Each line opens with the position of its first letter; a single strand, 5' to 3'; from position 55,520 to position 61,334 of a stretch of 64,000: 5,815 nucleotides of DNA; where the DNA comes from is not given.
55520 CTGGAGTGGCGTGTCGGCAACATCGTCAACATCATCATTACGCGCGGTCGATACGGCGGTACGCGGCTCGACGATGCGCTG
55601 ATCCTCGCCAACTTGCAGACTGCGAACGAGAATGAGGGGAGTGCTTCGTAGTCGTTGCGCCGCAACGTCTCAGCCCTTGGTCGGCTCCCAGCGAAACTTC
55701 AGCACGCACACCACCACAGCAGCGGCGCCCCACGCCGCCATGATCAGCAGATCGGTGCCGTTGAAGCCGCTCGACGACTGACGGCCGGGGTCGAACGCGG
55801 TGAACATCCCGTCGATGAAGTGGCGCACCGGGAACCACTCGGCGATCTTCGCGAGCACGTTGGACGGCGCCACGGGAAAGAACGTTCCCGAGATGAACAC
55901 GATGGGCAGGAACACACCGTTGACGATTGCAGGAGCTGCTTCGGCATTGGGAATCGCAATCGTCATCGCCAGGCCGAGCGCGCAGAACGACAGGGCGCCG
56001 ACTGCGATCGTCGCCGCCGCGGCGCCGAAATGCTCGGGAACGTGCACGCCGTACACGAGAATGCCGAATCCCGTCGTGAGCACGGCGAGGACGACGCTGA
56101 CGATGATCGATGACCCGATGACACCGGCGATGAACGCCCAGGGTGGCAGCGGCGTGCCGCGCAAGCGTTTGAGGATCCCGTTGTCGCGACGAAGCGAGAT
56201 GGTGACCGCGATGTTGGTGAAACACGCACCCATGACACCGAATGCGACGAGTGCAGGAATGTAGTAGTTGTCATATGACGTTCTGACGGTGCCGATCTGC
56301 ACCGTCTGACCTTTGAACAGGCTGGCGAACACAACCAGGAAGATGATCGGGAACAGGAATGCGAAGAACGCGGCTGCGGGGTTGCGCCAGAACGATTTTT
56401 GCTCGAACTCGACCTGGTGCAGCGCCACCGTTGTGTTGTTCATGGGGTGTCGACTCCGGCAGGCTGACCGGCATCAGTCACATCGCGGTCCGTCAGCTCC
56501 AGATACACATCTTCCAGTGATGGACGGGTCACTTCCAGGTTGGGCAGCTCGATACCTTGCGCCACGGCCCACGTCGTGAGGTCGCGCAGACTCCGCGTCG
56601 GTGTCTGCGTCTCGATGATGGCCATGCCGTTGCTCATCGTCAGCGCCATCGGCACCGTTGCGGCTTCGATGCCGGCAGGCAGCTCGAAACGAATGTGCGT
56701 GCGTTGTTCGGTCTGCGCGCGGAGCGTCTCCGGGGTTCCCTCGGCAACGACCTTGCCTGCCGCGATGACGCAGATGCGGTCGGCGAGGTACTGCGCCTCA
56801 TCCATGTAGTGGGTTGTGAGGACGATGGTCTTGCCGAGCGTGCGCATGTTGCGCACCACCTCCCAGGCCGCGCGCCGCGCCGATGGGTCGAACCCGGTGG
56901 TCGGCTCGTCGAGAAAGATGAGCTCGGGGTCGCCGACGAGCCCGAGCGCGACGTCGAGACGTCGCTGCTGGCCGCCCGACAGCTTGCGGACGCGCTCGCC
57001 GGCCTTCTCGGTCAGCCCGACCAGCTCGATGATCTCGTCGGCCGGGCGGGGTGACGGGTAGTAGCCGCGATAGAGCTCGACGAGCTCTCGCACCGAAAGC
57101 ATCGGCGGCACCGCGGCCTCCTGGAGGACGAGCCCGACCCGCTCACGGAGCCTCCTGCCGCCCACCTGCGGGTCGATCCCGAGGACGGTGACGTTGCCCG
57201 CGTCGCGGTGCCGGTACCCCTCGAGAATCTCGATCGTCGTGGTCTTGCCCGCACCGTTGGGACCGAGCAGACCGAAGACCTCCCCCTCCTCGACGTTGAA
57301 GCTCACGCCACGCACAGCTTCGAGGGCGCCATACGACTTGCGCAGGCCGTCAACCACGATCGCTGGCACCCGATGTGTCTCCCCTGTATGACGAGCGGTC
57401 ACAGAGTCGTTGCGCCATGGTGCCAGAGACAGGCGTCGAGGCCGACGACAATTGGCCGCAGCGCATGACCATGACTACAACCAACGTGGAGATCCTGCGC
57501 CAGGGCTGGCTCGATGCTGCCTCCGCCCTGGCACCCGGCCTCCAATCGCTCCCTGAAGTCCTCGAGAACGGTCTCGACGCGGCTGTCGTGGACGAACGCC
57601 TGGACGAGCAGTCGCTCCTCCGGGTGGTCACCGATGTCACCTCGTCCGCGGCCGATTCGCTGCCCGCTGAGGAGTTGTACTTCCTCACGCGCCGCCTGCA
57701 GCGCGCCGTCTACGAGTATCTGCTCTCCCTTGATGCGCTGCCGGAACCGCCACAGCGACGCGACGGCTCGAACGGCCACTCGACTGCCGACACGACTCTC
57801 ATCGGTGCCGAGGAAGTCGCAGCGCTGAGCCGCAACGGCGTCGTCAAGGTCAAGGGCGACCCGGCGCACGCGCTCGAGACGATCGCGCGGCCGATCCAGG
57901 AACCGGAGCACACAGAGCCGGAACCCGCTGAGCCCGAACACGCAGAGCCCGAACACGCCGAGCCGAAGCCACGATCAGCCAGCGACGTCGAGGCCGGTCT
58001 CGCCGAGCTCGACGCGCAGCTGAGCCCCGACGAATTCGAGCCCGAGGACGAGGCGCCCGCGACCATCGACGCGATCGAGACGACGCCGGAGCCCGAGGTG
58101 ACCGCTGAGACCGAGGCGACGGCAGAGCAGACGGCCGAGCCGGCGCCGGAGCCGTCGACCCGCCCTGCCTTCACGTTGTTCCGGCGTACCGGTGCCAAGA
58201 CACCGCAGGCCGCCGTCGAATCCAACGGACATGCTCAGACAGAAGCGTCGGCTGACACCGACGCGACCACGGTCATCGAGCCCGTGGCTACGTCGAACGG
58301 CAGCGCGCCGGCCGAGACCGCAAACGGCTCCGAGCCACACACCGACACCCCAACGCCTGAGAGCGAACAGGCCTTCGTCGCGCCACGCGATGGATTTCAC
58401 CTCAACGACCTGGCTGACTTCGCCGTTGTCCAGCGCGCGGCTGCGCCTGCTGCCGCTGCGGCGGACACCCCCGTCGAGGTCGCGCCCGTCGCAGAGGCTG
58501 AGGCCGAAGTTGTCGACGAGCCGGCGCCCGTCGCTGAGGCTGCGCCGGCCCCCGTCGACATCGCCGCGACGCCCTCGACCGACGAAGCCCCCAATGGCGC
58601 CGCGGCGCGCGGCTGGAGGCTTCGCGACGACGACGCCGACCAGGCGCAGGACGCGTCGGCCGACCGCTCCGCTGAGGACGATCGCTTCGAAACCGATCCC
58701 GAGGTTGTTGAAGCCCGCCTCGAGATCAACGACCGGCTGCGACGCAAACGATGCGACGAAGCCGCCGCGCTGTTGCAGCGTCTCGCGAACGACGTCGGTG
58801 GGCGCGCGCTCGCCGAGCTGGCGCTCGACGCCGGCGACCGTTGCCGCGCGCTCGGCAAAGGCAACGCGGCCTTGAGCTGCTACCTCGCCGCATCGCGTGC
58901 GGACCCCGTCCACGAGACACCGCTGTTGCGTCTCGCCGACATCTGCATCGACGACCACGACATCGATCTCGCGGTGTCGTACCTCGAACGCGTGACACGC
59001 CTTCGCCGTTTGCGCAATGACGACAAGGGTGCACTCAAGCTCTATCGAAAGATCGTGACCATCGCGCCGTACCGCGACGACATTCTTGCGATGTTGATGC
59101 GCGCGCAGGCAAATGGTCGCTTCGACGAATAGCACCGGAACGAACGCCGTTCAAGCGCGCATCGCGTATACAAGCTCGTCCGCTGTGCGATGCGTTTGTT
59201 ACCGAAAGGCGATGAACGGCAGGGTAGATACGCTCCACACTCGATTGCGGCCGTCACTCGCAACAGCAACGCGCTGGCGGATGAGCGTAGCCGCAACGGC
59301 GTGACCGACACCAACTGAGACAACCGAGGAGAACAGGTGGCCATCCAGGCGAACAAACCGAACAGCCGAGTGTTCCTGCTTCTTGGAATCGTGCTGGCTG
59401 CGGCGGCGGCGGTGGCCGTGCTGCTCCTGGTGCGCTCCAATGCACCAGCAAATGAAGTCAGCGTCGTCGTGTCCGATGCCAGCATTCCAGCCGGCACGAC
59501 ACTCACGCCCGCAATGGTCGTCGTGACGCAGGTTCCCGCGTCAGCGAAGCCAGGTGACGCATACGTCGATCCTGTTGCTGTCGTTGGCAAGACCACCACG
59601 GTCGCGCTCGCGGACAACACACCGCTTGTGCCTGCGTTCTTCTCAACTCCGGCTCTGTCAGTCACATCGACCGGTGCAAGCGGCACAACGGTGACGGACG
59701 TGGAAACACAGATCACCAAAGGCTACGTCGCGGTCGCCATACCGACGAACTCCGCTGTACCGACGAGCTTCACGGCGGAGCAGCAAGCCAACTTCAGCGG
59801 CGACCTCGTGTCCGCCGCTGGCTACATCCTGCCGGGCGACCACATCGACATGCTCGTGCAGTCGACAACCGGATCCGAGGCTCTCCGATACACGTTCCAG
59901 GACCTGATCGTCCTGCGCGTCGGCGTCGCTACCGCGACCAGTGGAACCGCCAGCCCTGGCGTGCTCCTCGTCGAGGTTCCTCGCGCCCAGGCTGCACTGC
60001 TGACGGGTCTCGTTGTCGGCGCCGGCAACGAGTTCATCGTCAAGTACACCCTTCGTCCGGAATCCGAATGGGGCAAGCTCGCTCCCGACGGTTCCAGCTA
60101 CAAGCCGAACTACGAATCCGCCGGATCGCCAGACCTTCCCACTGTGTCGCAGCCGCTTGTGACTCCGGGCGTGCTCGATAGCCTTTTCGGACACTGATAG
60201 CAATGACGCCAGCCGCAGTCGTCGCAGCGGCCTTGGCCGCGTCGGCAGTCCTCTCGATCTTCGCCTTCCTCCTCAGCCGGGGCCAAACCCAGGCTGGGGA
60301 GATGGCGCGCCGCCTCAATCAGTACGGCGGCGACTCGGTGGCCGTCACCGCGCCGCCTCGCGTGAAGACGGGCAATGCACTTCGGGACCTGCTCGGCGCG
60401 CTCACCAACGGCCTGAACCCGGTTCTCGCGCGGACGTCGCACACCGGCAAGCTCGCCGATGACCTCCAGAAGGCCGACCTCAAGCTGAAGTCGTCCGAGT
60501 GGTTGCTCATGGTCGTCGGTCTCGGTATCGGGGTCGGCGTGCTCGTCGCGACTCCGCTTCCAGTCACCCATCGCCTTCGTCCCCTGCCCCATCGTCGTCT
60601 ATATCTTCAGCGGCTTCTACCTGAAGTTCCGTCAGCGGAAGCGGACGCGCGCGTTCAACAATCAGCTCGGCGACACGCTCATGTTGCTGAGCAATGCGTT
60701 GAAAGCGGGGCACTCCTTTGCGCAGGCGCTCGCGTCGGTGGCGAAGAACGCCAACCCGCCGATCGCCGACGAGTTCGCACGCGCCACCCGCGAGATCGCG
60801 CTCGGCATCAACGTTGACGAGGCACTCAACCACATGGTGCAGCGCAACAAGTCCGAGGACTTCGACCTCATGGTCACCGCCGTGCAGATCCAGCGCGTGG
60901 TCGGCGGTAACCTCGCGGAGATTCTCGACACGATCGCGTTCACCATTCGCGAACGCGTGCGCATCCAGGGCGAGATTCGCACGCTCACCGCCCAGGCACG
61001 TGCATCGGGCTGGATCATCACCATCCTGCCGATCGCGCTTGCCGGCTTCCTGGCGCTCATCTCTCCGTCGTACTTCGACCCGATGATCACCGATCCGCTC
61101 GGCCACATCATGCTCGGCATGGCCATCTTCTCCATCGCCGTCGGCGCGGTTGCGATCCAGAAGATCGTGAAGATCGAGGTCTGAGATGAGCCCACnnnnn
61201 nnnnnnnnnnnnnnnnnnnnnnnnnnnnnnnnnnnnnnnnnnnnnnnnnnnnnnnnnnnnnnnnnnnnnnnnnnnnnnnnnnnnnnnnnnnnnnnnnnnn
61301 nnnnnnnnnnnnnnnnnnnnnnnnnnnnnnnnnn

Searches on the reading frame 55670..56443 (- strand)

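Call 22: search_protein_families(library=pfam, proteins=[window:55670-56443:-], max_evalue=0.001)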
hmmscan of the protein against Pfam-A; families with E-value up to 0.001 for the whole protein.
window:55670-56443:- (257 aa): 2 families
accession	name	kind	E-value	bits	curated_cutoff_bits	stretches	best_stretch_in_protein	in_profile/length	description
PF01061.29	ABC2_membrane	-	1.6e-25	90.4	26.9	1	14-215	10-208/211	ABC-2 type transporter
PF12698.13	ABC2_membrane_3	-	1.5e-19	70.7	31.6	1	52-245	155-344/347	ABC-2 family transporter protein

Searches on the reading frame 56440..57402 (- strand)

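Call 22: search_protein_families(library=pfam, proteins=[window:56440-57402:-], max_evalue=0.001)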
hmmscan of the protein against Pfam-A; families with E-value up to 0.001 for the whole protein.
window:56440-57402:- (320 aa): 2 families
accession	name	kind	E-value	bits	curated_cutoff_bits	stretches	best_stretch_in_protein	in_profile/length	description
PF00005.33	ABC_tran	-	3.6e-28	99.3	25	1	31-169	2-137/137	ABC transporter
PF13304.12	AAA_21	-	3.5e-10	40.9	27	1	135-198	232-298/304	AAA domain, putative AbiEii toxin, Type IV TA system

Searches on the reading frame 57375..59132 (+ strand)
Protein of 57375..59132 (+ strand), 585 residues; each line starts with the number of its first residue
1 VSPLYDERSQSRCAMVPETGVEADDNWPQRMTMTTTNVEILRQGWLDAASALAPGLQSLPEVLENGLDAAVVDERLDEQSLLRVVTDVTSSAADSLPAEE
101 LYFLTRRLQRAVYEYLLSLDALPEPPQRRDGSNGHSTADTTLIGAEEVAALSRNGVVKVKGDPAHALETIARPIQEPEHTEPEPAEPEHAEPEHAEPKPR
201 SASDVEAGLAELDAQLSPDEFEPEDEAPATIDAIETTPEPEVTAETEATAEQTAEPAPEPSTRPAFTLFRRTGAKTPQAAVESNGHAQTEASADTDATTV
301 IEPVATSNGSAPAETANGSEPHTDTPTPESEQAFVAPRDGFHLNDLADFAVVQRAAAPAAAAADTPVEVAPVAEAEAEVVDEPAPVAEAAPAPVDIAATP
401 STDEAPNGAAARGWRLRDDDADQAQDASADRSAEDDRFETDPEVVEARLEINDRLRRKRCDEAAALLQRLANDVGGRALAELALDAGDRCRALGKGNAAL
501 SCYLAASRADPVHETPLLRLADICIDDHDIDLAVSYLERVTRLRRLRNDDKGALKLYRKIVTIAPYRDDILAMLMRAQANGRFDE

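Call 22: search_protein_families(library=pfam, proteins=[window:57375-59132:+], max_evalue=0.001)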
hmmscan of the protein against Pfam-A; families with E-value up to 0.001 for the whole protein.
window:57375-59132:+ (585 aa): 0 families

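Call 84: search_protein_families(library=pfam, proteins=[window:57375-59132:+], max_evalue=0.01)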
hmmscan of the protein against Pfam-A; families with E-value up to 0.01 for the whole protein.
window:57375-59132:+ (585 aa): 1 family
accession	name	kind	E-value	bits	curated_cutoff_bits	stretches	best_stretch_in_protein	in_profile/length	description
PF14559.12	TPR_19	-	0.0048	17.6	25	0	494-542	5-53/68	Tetratricopeptide repeat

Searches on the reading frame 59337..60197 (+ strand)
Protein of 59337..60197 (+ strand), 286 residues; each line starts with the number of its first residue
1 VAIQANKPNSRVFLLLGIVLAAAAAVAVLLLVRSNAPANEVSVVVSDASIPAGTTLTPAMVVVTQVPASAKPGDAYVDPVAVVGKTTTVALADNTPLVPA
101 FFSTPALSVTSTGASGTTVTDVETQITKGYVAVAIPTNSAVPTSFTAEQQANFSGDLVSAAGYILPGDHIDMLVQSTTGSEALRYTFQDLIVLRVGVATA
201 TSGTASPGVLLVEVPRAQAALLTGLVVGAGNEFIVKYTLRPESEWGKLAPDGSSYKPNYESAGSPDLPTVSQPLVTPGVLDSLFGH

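Call 22: search_protein_families(library=pfam, proteins=[window:59337-60197:+], max_evalue=0.001)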
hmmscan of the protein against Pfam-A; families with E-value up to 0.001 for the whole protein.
window:59337-60197:+ (286 aa): 2 families
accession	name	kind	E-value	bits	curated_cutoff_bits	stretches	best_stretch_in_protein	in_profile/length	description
PF08666.17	SAF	-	2.5e-07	31.6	21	1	43-99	3-59/63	SAF domain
PF16976.10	RcpC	-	0.00022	21.6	28.8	1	158-222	22-100/114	Flp pilus assembly protein RcpC/CpaB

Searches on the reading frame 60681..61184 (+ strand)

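Call 22: search_protein_families(library=pfam, proteins=[window:60681-61184:+], max_evalue=0.001)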
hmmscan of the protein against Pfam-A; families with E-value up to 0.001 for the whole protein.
window:60681-61184:+ (167 aa): 1 family
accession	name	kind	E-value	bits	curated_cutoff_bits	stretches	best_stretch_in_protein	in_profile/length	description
PF00482.28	T2SSF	-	7.7e-21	74.8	25.2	1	2-124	4-123/125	Type II secretion system (T2SS), protein F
